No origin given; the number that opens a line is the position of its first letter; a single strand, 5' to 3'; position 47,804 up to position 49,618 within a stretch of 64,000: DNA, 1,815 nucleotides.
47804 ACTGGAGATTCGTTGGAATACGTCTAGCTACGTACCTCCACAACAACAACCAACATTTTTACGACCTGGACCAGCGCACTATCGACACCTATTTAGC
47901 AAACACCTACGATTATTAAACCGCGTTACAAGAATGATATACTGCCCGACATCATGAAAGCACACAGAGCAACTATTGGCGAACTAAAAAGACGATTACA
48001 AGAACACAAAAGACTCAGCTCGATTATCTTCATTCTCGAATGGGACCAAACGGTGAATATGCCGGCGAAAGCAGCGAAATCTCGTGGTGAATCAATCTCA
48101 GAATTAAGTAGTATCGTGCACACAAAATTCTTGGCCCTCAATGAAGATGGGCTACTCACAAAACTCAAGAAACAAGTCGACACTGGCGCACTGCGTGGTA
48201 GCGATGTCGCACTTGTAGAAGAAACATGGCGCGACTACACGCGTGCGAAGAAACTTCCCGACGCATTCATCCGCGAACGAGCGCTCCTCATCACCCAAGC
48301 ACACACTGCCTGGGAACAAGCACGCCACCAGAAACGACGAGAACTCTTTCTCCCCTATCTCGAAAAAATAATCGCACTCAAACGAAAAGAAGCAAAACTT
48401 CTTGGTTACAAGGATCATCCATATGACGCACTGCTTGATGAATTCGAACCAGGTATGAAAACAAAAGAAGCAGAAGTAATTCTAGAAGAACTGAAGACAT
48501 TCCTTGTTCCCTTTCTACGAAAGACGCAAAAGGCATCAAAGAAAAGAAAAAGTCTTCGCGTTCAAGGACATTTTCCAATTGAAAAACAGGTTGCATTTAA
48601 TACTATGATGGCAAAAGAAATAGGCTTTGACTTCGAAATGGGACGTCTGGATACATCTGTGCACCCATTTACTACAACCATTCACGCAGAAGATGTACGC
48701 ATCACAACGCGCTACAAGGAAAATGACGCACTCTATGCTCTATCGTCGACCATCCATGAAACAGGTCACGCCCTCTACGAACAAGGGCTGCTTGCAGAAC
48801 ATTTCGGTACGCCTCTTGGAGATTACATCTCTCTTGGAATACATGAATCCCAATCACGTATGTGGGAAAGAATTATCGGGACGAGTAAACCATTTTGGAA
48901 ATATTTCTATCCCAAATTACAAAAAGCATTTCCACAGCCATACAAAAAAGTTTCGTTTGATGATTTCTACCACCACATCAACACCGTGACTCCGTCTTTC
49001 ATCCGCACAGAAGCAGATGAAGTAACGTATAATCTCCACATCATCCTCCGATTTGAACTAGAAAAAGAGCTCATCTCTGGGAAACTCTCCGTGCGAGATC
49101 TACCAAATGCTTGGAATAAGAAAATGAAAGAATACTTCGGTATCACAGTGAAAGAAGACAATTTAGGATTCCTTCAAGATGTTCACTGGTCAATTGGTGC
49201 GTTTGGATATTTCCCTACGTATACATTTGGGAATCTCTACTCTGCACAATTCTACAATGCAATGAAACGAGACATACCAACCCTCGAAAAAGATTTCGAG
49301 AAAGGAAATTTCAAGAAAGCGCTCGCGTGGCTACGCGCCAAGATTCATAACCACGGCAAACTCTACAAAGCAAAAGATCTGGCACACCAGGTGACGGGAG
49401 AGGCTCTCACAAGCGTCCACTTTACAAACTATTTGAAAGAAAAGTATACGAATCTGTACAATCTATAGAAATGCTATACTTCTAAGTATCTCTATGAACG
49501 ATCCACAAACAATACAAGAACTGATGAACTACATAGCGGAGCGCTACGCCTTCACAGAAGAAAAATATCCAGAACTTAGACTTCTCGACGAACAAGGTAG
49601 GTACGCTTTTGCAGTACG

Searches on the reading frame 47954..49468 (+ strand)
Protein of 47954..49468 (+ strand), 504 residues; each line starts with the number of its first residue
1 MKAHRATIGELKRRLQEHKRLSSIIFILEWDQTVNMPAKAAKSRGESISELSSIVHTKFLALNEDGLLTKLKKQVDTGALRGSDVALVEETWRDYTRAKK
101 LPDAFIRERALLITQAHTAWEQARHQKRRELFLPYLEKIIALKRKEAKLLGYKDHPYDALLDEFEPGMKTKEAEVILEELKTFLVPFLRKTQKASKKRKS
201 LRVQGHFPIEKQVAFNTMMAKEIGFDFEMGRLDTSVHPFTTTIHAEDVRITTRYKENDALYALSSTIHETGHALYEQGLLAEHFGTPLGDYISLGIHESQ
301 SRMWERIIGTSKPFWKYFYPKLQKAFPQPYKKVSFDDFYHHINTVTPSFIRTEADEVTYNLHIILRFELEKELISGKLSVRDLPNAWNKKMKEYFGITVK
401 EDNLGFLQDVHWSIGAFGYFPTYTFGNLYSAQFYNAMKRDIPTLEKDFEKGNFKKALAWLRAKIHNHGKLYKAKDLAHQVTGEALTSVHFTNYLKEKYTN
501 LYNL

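Call 48: search_protein_families(library=pfam, proteins=[window:47954-49468:+], max_evalue=0.00001)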
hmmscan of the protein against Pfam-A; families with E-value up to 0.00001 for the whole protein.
window:47954-49468:+ (504 aa): 1 family
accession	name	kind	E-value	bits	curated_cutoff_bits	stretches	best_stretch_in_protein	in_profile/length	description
PF02074.21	Peptidase_M32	-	6.4e-176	586.2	25.1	1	11-498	2-489/489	Carboxypeptidase Taq (M32) metallopeptidase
